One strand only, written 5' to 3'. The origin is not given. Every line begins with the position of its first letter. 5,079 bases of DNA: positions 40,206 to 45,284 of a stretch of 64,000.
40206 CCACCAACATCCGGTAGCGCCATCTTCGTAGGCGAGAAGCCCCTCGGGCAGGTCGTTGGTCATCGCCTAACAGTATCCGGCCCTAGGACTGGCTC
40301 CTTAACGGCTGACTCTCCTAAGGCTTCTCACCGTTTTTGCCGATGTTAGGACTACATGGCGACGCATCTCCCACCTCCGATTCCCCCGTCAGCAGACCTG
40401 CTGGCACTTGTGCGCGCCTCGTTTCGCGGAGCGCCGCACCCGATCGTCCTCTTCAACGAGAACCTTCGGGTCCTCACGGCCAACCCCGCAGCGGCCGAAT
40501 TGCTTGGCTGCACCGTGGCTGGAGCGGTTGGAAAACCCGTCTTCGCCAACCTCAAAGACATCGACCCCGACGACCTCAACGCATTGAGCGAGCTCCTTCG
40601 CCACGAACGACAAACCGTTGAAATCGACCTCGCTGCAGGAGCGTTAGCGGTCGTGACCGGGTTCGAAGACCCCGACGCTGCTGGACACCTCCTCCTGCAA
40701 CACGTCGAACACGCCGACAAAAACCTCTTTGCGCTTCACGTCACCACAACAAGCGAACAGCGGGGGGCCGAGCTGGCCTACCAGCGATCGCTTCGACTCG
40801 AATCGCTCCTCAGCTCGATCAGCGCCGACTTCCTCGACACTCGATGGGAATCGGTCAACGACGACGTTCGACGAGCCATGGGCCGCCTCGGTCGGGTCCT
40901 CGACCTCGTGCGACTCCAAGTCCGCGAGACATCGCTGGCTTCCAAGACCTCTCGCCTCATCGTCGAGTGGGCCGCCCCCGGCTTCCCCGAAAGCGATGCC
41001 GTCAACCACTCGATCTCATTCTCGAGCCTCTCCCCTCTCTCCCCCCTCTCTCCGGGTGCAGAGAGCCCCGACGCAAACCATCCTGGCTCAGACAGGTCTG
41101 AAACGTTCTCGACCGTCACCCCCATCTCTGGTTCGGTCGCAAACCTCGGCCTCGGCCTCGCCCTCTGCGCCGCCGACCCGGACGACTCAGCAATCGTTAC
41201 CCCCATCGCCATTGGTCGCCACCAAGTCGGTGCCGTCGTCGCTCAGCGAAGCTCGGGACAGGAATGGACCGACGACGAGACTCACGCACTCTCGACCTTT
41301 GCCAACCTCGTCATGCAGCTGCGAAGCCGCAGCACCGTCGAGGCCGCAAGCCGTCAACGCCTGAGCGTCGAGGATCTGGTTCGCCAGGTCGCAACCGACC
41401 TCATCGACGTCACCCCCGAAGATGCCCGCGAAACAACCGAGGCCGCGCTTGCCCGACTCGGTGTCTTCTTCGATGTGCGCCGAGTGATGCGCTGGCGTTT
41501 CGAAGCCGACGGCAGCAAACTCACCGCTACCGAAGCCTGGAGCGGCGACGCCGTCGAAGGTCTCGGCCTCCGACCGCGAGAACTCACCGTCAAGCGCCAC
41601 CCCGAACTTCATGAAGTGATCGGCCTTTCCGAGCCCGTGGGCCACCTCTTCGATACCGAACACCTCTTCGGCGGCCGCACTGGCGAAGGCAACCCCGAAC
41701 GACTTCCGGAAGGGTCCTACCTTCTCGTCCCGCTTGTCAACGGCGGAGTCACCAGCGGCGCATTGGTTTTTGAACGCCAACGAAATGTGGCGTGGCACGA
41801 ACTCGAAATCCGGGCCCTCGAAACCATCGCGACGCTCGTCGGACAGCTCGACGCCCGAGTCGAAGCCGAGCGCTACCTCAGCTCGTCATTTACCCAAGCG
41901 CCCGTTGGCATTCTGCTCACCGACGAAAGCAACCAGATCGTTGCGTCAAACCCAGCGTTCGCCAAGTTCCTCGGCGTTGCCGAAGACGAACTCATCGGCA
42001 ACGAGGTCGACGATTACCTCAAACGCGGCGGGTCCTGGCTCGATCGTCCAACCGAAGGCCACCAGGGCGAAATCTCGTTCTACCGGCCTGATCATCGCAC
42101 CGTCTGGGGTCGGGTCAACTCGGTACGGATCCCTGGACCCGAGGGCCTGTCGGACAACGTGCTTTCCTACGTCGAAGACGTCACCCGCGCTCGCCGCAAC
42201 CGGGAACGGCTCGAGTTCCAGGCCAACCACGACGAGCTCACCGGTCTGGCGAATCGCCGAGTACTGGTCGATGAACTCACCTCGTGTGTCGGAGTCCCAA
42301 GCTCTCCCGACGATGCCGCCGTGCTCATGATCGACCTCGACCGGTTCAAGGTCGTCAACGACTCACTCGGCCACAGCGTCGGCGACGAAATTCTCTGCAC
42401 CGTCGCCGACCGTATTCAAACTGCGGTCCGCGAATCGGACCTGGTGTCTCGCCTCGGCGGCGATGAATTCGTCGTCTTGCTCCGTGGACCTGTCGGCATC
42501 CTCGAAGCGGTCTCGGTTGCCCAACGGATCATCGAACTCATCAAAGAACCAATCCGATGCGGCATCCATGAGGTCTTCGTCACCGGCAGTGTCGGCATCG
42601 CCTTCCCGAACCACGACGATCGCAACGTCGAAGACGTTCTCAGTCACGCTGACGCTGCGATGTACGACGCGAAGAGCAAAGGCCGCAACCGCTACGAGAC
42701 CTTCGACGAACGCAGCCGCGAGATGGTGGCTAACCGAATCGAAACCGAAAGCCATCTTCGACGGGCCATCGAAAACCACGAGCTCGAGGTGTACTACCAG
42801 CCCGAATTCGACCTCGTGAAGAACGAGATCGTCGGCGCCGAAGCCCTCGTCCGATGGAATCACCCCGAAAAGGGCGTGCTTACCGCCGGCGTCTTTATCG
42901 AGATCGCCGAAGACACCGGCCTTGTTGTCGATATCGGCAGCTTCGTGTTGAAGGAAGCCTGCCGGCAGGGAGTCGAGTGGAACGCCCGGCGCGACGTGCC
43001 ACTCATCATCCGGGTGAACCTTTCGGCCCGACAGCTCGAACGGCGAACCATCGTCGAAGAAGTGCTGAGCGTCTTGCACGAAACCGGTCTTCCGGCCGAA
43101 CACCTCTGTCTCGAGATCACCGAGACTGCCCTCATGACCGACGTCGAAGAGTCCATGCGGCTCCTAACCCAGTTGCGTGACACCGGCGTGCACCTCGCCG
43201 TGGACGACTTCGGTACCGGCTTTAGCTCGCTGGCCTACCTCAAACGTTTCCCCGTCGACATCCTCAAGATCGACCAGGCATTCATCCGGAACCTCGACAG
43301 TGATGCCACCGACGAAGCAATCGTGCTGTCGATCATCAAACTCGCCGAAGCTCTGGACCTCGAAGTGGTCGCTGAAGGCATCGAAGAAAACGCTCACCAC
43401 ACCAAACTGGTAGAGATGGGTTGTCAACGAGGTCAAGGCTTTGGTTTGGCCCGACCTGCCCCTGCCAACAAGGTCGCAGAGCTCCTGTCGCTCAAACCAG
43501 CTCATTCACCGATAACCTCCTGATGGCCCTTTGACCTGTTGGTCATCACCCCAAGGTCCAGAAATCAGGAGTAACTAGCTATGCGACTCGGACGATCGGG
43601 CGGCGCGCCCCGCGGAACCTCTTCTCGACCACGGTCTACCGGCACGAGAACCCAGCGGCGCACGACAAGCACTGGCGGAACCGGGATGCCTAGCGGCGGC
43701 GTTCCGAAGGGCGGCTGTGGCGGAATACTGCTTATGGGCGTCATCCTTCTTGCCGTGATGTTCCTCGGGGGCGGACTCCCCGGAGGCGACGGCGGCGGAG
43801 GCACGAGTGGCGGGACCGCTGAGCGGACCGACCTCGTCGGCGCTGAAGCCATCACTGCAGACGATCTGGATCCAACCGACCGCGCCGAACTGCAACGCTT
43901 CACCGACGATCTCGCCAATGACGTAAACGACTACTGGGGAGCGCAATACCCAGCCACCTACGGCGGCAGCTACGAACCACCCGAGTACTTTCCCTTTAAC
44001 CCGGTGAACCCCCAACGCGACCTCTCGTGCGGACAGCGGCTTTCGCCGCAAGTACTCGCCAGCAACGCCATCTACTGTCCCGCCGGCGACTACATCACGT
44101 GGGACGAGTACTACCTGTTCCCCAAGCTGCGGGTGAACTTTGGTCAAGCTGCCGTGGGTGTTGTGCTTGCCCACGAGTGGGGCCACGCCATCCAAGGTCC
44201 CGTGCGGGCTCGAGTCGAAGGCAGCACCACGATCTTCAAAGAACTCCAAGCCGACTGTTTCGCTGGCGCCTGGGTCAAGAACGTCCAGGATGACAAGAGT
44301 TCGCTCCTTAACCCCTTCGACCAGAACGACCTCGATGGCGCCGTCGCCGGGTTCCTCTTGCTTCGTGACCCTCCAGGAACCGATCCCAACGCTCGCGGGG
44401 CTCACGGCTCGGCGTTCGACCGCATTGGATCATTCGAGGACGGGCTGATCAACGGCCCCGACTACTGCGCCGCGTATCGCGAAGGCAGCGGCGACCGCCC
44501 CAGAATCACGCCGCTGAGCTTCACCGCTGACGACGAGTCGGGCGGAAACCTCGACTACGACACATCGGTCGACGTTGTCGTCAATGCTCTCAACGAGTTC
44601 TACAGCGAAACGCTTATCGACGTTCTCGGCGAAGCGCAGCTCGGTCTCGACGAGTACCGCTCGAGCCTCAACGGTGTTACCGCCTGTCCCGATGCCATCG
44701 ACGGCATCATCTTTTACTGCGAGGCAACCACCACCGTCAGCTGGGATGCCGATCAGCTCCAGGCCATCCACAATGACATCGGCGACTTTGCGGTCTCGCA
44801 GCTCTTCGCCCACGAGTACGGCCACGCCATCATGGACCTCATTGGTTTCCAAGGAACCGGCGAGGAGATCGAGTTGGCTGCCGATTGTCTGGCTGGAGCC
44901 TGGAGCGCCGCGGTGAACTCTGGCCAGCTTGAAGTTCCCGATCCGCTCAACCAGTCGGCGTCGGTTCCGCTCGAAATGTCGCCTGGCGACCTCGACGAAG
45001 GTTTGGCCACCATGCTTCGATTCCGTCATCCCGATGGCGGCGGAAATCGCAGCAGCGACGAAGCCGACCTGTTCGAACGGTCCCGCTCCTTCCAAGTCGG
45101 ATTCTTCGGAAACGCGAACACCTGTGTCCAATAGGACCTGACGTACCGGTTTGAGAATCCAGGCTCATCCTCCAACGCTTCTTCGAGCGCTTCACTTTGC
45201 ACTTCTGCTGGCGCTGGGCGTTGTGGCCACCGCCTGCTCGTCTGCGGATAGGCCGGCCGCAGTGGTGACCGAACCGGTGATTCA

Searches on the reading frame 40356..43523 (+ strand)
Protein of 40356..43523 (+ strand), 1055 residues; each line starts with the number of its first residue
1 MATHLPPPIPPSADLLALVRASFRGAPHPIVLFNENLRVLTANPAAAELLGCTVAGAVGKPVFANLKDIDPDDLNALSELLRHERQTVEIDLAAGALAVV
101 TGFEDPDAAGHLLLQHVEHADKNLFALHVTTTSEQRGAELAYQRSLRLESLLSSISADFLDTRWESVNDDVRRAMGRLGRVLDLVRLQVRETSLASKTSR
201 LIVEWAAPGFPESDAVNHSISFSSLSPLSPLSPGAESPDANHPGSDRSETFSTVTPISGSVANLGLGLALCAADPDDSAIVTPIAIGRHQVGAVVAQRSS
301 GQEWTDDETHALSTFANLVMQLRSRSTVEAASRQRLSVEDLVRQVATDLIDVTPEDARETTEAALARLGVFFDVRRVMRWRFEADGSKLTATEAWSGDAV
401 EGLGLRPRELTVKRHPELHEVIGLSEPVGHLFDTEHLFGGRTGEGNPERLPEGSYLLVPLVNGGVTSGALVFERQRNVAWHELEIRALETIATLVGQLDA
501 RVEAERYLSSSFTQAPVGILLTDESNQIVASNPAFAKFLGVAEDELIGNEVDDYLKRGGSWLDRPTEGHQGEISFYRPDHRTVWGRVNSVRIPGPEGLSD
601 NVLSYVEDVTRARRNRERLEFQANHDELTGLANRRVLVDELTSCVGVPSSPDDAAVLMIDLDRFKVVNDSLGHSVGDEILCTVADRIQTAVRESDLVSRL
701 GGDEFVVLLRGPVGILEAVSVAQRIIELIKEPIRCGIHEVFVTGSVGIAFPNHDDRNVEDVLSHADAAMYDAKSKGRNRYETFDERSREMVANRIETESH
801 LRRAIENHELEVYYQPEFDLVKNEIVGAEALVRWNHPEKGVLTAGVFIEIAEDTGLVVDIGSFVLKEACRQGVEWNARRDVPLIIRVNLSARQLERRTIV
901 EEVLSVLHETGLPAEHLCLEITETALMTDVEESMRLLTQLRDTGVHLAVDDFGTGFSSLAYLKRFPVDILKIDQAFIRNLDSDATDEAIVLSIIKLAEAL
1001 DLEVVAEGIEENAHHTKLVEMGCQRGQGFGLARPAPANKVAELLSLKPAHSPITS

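Call 9: search_protein_families(library=pfam, proteins=[window:40356-43523:+], max_evalue=0.01)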
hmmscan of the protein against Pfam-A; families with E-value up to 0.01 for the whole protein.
window:40356-43523:+ (1055 aa): 11 families
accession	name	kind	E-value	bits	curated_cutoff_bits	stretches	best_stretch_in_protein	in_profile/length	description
PF00563.25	EAL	-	9.3e-68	228.5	31.3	1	800-1034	3-236/236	EAL domain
PF00990.26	GGDEF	-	3.5e-45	154.1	23.8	1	623-779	1-161/161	Diguanylate cyclase, GGDEF domain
PF00989.32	PAS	-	2.1e-14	53.9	22.6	2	20-85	4-70/113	PAS fold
PF13426.13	PAS_9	-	6.7e-14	52.5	27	1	516-610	1-102/103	PAS domain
PF13188.13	PAS_8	-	2e-13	50.2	21.8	2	19-76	3-60/65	PAS domain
PF01590.32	GAF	-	5.7e-12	46.7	22.4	1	358-497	3-131/133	GAF domain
PF13492.12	GAF_3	-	7.3e-11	43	27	2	273-319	77-123/129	GAF domain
PF08448.16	PAS_4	-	4.1e-10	40.3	23.1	2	25-76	3-54/110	PAS fold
PF13185.12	GAF_2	-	2.2e-06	28.4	28.6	1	447-497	83-133/136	GAF domain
PF21370.4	PAS_GdpP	-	0.00022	22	27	1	511-553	8-48/90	Cyclic-di-AMP phosphodiesterase GdpP-like, PAS domain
PF24820.1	Diguanyl_cycl_sensor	-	0.00059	20.2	28.1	0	519-556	9-46/109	Diguanylate cyclase-like sensor domain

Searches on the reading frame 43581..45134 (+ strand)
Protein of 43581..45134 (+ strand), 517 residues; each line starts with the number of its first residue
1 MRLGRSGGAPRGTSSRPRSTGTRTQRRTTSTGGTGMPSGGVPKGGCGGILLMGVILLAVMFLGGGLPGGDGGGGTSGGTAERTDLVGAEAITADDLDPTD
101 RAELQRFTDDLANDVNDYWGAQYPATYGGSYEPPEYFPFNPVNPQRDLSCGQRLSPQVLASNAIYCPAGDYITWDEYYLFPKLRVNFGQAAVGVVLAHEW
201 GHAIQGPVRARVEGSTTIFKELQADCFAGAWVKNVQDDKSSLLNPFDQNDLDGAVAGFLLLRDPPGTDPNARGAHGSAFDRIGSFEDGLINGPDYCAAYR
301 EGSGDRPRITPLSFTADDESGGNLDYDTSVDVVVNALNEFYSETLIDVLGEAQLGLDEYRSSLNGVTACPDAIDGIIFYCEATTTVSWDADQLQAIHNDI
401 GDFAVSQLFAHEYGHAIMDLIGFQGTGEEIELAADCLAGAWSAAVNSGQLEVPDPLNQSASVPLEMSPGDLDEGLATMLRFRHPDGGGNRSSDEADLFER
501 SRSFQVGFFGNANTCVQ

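Call 4: search_protein_families(library=pfam, proteins=[window:43581-45134:+], max_evalue=0.1)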
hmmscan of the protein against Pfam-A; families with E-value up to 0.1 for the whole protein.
window:43581-45134:+ (517 aa): 3 families
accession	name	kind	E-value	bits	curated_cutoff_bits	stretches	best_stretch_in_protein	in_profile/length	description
PF04228.19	Zn_peptidase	-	2.6e-21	76.8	23.2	2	24-253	12-237/290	Putative neutral zinc metallopeptidase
PF14247.12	DUF4344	-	0.033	14.4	29.6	0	404-442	92-129/220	Putative metallopeptidase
PF06114.19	Peptidase_M78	-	0.06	13.6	22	0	195-230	45-84/123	IrrE N-terminal-like domain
